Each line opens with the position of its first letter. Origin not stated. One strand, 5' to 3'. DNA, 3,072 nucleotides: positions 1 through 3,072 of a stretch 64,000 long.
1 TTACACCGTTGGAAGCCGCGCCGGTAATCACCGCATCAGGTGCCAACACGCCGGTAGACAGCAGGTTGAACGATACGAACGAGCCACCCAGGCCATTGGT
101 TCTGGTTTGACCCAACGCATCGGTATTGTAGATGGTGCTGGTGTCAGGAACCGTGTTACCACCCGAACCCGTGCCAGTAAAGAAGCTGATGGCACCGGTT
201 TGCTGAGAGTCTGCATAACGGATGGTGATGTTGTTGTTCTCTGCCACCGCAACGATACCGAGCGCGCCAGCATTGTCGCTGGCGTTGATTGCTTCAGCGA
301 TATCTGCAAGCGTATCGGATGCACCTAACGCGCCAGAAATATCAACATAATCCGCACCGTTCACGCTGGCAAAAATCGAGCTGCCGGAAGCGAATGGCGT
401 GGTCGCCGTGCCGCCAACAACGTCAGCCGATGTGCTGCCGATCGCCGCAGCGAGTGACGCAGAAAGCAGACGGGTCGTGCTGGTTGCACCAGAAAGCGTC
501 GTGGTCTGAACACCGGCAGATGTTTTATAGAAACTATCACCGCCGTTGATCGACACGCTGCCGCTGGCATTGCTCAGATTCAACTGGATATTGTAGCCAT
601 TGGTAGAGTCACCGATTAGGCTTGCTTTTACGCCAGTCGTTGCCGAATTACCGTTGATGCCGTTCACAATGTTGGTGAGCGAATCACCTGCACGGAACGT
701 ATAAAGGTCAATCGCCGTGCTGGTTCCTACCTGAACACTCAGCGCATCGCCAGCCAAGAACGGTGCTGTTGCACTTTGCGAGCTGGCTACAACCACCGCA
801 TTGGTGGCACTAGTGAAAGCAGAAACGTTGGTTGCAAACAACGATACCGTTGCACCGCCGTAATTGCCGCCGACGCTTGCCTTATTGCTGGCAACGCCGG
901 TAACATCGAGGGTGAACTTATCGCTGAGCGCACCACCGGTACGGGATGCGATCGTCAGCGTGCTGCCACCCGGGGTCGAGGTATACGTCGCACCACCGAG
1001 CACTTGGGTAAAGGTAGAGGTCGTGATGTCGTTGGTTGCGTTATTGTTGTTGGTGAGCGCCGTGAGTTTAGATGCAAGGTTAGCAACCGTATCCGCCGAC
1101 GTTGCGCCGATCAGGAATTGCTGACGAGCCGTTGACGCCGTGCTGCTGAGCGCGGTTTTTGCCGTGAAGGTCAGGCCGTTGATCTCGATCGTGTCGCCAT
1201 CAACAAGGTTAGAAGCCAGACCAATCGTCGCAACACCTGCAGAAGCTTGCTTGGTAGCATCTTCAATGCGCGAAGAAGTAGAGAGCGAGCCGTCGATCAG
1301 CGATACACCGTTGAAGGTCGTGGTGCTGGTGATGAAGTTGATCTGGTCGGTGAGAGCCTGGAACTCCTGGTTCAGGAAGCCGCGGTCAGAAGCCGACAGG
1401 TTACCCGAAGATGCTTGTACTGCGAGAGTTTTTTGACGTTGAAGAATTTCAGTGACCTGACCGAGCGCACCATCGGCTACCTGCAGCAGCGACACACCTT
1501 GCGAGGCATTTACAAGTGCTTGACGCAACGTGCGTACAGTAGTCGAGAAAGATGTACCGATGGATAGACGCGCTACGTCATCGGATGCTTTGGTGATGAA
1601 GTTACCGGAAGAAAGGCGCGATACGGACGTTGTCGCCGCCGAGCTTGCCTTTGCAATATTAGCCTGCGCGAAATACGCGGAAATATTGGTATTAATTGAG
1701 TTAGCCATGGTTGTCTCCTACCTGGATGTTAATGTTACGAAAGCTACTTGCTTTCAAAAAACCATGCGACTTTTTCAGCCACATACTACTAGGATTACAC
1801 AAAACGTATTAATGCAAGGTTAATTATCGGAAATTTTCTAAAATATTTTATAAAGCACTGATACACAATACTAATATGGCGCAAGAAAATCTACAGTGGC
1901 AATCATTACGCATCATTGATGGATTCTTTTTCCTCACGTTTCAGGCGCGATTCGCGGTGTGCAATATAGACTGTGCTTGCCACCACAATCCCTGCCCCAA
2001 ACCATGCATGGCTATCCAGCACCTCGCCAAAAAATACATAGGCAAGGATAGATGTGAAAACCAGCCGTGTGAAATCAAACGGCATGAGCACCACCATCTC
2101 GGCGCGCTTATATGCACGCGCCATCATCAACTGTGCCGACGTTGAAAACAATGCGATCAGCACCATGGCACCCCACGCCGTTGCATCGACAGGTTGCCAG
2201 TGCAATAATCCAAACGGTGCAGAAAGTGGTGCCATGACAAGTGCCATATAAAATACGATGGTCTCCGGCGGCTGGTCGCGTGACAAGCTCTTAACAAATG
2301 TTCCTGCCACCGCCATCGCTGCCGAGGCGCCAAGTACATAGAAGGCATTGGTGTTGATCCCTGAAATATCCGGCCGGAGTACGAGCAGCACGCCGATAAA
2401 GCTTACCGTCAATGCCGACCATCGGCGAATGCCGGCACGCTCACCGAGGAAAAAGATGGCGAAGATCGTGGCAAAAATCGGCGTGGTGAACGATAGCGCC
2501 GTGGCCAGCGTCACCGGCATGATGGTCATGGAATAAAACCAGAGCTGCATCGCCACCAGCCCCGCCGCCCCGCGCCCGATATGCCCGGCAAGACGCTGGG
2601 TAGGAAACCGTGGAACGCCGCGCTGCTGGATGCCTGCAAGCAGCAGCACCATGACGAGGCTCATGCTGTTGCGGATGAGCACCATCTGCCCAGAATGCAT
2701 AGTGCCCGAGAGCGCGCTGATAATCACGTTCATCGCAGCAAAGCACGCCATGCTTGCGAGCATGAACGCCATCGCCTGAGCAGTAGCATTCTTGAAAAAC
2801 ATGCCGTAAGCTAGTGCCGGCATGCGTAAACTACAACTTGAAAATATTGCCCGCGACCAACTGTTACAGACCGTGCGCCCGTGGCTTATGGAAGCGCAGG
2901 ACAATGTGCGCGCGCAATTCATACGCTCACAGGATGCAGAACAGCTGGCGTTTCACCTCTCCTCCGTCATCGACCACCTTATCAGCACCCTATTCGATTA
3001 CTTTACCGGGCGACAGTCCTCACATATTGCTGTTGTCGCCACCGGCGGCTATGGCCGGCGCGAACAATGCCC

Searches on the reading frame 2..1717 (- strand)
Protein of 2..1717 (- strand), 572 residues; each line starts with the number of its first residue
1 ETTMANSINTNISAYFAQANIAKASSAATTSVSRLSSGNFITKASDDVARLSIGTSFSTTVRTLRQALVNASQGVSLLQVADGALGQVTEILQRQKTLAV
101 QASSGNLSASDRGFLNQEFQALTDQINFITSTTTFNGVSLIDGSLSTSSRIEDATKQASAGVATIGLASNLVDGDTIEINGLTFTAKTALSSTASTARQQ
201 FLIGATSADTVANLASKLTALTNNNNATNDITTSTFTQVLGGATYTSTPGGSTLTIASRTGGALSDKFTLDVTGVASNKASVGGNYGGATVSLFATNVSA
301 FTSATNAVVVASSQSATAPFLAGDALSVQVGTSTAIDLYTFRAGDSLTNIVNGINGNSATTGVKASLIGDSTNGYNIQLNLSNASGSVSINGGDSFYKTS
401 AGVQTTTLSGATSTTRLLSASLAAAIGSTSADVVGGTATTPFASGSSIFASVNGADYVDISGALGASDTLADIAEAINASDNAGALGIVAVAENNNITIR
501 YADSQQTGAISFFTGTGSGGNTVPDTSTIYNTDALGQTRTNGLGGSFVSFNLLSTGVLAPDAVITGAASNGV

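Call 31: search_protein_families(library=pfam, proteins=[window:2-1717:-], max_evalue=0.001)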
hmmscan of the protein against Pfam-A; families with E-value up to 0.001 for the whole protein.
window:2-1717:- (572 aa): 2 families
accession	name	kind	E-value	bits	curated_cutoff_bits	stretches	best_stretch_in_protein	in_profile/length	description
PF00669.25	Flagellin_N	-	3.2e-33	115.2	26.6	1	8-144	1-137/139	Bacterial flagellin N-terminal helical region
PF07196.18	Flagellin_IN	-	3.9e-05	24.2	22.7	1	340-379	16-51/55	Flagellin hook IN motif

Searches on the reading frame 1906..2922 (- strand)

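Call 31: search_protein_families(library=pfam, proteins=[window:1906-2922:-], max_evalue=0.001)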
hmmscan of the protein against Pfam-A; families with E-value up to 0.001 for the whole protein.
window:1906-2922:- (338 aa): 1 family
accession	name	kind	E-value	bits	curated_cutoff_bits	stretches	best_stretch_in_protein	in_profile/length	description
PF00892.27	EamA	-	1.5e-33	116.3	28.2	2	193-320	4-133/135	EamA-like transporter family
